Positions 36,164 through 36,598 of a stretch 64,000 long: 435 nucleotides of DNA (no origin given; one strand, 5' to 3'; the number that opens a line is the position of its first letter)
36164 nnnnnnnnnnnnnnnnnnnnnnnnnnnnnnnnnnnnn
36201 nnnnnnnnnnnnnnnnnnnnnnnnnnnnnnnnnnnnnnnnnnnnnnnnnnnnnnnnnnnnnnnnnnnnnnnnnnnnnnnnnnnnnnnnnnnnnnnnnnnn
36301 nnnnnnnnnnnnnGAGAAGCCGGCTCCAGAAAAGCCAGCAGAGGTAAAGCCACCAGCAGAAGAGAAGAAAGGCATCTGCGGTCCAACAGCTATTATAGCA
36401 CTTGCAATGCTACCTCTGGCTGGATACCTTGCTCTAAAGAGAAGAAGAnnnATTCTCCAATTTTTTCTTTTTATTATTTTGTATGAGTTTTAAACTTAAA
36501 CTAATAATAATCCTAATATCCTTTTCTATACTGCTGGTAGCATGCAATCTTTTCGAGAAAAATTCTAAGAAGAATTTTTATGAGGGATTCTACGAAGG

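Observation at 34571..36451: Octaheme nitrite reductase carrying a CGP-CTERM surface-sorting tail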

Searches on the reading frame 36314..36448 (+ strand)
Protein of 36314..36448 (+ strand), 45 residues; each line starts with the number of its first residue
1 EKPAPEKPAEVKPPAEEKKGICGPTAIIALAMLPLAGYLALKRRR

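Call 47: find_homologous_proteins(query=A3, max_evalue=10)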
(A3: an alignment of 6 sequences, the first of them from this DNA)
Query A3 (6 sequences) (45 aa, profile of the alignment): 1 proteins with E <= 10 among 723 candidates.
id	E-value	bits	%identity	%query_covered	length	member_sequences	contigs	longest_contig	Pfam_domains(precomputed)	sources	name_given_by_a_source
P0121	8.8e-13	66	66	64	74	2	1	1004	-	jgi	jgi:hypothetical protein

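Call 54: search_protein_representatives(alignment_id=A4)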
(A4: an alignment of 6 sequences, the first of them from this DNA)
Query: 6 sequences, 45 profile positions. Proteins with E-value up to 0.001 (for the whole library): 42; up to 1e-10: 2; up to 1e-30: 0. The best 42 are listed.
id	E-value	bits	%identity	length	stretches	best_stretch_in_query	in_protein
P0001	6.9e-18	80.4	-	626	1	2-45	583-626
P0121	1.7e-16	76.0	-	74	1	2-45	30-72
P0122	5.7e-10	55.1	-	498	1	10-44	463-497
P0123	3.1e-09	52.7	-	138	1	8-45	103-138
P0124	4.6e-09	52.2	-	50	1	15-44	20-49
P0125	5.3e-09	52.0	-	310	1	4-44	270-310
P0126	1.9e-08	50.2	-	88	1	15-44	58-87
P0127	5.4e-08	48.7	-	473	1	7-45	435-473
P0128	5.4e-08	48.7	-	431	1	14-45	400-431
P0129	1.1e-07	47.7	-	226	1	6-42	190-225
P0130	2.7e-07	46.5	-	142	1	12-43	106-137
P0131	3.7e-07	46.1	-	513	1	3-45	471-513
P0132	9.1e-07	44.8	-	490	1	9-44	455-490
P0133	3.5e-06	42.9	-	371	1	16-45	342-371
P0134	8.0e-06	41.8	-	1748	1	7-45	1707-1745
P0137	2.5e-05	40.2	-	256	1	9-45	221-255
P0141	4.3e-05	39.5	-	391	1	11-45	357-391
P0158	4.9e-04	36.1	-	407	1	20-44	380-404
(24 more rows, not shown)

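Call 56: list_cluster_members(proteins=[P0122, P0125, P0127, P0128, P0131, P0132, P0133, P0137, P0141, P0158])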
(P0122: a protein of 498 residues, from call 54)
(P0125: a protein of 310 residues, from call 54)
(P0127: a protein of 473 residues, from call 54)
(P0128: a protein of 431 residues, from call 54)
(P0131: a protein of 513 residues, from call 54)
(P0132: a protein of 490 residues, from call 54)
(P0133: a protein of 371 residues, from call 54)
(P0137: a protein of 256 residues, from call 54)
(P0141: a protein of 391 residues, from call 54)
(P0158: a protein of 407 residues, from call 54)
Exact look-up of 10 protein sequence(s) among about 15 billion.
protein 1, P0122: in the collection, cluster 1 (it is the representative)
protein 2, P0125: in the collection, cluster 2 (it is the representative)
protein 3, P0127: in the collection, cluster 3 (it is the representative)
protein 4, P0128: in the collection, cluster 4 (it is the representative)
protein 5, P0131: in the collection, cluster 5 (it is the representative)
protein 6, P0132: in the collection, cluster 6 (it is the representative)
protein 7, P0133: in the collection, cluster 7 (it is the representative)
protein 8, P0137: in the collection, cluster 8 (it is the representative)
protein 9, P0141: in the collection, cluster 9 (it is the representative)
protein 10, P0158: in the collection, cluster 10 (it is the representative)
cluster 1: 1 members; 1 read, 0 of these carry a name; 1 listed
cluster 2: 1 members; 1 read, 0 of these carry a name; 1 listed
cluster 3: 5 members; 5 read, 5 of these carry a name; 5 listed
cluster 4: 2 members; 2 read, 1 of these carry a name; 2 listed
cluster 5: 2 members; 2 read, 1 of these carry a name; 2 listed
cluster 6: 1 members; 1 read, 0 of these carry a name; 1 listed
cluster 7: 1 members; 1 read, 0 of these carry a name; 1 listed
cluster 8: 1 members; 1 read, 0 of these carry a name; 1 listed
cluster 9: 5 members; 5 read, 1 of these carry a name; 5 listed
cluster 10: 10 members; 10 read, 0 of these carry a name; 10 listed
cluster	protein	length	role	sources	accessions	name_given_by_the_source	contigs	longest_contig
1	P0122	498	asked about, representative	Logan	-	-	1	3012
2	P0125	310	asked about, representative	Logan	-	-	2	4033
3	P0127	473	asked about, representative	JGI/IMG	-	hydroxylamine dehydrogenase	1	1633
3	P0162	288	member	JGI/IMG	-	hydroxylamine dehydrogenase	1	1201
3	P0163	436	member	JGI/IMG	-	hydroxylamine dehydrogenase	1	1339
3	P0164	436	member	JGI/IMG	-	hydroxylamine dehydrogenase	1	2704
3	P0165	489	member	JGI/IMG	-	hydroxylamine dehydrogenase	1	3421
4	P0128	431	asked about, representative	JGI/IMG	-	YVTN family beta-propeller protein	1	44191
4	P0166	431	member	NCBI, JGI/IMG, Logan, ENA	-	-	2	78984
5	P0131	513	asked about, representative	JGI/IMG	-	hypothetical protein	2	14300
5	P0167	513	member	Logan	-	-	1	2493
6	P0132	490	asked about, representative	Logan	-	-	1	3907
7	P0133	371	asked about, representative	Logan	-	-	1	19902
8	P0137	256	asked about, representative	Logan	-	-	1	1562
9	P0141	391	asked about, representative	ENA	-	-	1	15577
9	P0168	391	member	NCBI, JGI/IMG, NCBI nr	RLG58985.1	MAG: hypothetical protein DRN95_03165 [Candidatus Hydrothermarchaeota archaeon]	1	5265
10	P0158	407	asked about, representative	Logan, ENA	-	-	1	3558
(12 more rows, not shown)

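Call 57: find_encoding_contigs(protein=P0128, flank=10000, max_places=2)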
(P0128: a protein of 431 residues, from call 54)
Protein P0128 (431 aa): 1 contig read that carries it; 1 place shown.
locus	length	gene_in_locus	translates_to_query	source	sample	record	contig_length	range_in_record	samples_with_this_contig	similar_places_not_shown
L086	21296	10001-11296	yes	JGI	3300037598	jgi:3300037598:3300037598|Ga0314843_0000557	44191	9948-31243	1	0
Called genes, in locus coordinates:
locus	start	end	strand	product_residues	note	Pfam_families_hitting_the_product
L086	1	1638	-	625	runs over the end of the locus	PF02934:GatB_N, PF02637:GatB_Yqey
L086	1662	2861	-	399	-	PF18195:GatD_N, PF00710:Asparaginase, PF17763:Asparaginase_C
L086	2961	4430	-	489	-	PF00206:Lyase_1, PF14698:ASL_C2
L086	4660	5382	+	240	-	-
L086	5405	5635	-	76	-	PF08984:DUF1858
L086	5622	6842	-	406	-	PF00115:COX1, PF05940:NnrS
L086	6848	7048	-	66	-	PF08984:DUF1858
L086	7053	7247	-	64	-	PF08984:DUF1858 (weak), PF04405:ScdA_N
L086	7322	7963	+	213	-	PF04967:HTH_10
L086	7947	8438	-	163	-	PF04060:FeS, PF00037:Fer4 (faint), PF12837:Fer4_6 (faint)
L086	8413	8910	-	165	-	PF12797:Fer4_2 (faint), PF12837:Fer4_6 (weak), PF13237:Fer4_10, PF14697:Fer4_21 (faint), PF25160:LdpA_Fe-S-bd (faint), PF00037:Fer4 (weak), PF12800:Fer4_4 (faint), PF12838:Fer4_7, +1 more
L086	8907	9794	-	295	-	PF12838:Fer4_7, PF12838:Fer4_7, PF13187:Fer4_9, PF13237:Fer4_10, PF14697:Fer4_21, PF00037:Fer4, PF12838:Fer4_7, PF00037:Fer4, +16 more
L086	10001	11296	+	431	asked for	PF21783:YNCE (faint), PF02239:Cytochrom_D1 (faint), PF10282:Lactonase (faint), PF22494:choice_anch_I (faint)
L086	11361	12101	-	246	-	PF00085:Thioredoxin, PF13098:Thioredoxin_2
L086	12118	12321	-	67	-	PF08984:DUF1858 (faint)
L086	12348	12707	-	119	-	-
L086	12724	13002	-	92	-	-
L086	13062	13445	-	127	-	PF01592:NifU_N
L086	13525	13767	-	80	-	PF00085:Thioredoxin (weak), PF05768:Glrx-like, PF13098:Thioredoxin_2 (faint), PF00462:Glutaredoxin, PF13192:Thioredoxin_3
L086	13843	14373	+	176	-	-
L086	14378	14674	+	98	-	-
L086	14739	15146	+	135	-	-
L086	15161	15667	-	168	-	PF24266:HTH_HVO_0163_N, PF13601:HTH_34 (faint), PF13412:HTH_24, PF01022:HTH_5, PF01047:MarR (weak), PF12840:HTH_20 (weak), PF24266:HTH_HVO_0163_N (weak)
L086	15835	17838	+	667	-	PF05573:NosL, PF12801:Fer4_5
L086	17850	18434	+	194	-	-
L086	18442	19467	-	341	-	PF02683:DsbD_TM, PF13386:DsbD_2 (weak)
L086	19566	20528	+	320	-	PF22494:choice_anch_I (faint), PF25168:Beta-prop_WDR36-Utp21_2nd (weak), PF25174:Beta-prop_THOC3 (faint), PF10282:Lactonase (faint), PF21783:YNCE (weak), PF02239:Cytochrom_D1 (weak)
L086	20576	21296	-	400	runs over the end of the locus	PF00581:Rhodanese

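Call 58: find_encoding_contigs(protein=P0133, flank=10000, max_places=2)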
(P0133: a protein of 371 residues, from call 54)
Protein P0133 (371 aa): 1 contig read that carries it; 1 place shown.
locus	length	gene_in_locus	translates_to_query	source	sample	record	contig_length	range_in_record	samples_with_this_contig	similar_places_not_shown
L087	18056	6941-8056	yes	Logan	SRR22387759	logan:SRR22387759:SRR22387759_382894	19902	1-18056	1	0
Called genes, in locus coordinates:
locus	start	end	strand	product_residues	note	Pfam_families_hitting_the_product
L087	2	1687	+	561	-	?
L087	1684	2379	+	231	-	PF02683:DsbD_TM, PF13386:DsbD_2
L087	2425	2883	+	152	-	PF13798:PCYCGC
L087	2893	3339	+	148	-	PF01047:MarR (weak), PF12802:MarR_2 (weak), PF24034:DUF7343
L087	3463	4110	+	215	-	PF03413:PepSY (faint)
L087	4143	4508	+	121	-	-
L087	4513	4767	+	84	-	PF09851:SHOCT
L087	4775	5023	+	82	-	PF09851:SHOCT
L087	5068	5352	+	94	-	PF09851:SHOCT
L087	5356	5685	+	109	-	-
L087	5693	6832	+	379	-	PF10459:Peptidase_S46 (faint), PF00089:Trypsin, PF13365:Trypsin_2, PF13180:PDZ_2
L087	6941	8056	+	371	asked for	PF00581:Rhodanese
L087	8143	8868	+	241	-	-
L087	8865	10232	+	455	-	PF01593:Amino_oxidase, PF12831:FAD_oxidored (faint), PF13450:NAD_binding_8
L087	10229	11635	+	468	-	PF02310:B12-binding, PF04055:Radical_SAM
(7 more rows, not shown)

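Call 59: find_encoding_contigs(protein=P0141, flank=10000, max_places=2)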
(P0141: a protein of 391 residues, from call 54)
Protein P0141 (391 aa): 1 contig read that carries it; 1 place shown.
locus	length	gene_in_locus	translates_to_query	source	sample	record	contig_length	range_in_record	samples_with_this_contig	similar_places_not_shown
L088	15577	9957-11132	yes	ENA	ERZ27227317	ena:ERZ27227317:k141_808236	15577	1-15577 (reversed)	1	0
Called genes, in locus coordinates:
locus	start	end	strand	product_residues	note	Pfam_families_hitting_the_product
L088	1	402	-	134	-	?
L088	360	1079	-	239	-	PF00005:ABC_tran, PF13304:AAA_21 (faint)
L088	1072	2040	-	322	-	PF13379:NMT1_2, PF03180:Lipoprotein_9, PF09084:NMT1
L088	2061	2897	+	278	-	PF01040:UbiA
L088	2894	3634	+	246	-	PF01656:CbiA, PF10609:ParA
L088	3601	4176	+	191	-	PF00596:Aldolase_II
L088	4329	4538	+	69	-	-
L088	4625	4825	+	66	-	-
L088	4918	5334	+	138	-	PF12161:HsdM_N, PF02384:N6_Mtase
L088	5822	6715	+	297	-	PF01040:UbiA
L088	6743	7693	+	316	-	PF03601:Cons_hypoth698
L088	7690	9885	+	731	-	PF00672:HAMP, PF00989:PAS, PF08447:PAS_3, PF08448:PAS_4, PF13426:PAS_9, PF00989:PAS, PF08448:PAS_4, PF13426:PAS_9, +11 more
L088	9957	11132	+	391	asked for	PF00581:Rhodanese, PF02183:HALZ (faint)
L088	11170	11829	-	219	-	PF12797:Fer4_2 (faint), PF12837:Fer4_6 (faint), PF12838:Fer4_7 (weak), PF13187:Fer4_9 (weak), PF13247:Fer4_11, PF00037:Fer4 (weak), PF13237:Fer4_10 (weak)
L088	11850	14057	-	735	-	PF04879:Molybdop_Fe4S4, PF00384:Molybdopterin, PF01568:Molydop_binding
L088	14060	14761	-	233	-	PF00581:Rhodanese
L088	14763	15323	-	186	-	PF14522:Cytochrome_C7 (weak)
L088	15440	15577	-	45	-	?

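Call 70: search_protein_families(library=pfam, alignment_id=A8, max_evalue=0.001)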
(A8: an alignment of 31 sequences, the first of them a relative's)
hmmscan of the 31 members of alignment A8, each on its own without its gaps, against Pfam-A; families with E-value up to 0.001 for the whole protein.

A. member 1, P0122 (498 aa): 1 family
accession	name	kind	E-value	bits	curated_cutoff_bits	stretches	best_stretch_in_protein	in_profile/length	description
PF04151.21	PPC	-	0.0006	21.1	25.9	0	59-131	3-68/70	Bacterial pre-peptidase C-terminal domain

B. families by the number of members that match (of 31 scanned): 47 families (the first 25 are shown)
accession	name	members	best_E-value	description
PF14522.11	Cytochrome_C7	7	1.9e-15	Cytochrome c7 and related cytochrome c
PF00581.25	Rhodanese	5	2.8e-28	Rhodanese-like domain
PF14537.11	Cytochrom_c3_2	5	2.3e-11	Cytochrome c3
PF09699.15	Paired_CXXCH_1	5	5.6e-09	Doubled CXXCH motif (Paired_CXXCH_1)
PF13360.13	PQQ_2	3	1e-23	Outer membrane protein assembly factor BamB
PF13570.13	Beta-prop_ACSF4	3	1.3e-13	Beta-alanine-activating enzyme, beta-propeller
PF22113.1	Mtrc-MtrF_II-IV_dom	3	3.4e-13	Outer membrane cytochrome MtrC/MtrF-like, domains II/IV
PF13442.11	Cytochrome_CBB3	3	2.5e-12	Cytochrome C oxidase, cbb3-type, subunit III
PF00034.26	Cytochrom_C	3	5e-11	Cytochrome c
PF13435.11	Cytochrome_C554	3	5.6e-11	Cytochrome c554 and c-prime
PF02335.20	Cytochrom_C552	2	7.7e-09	Cytochrome c552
PF19077.6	Big_13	2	4.8e-08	Bacterial Ig-like domain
PF03264.19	Cytochrom_NNT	2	1.4e-05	NapC/NirT cytochrome c family, N-terminal region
PF02085.21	Cytochrom_CIII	2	0.00011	Class III cytochrome C family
PF22678.1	Cytochrom_c_NrfB-like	2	0.00013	Cytochrome c-type protein NrfB-like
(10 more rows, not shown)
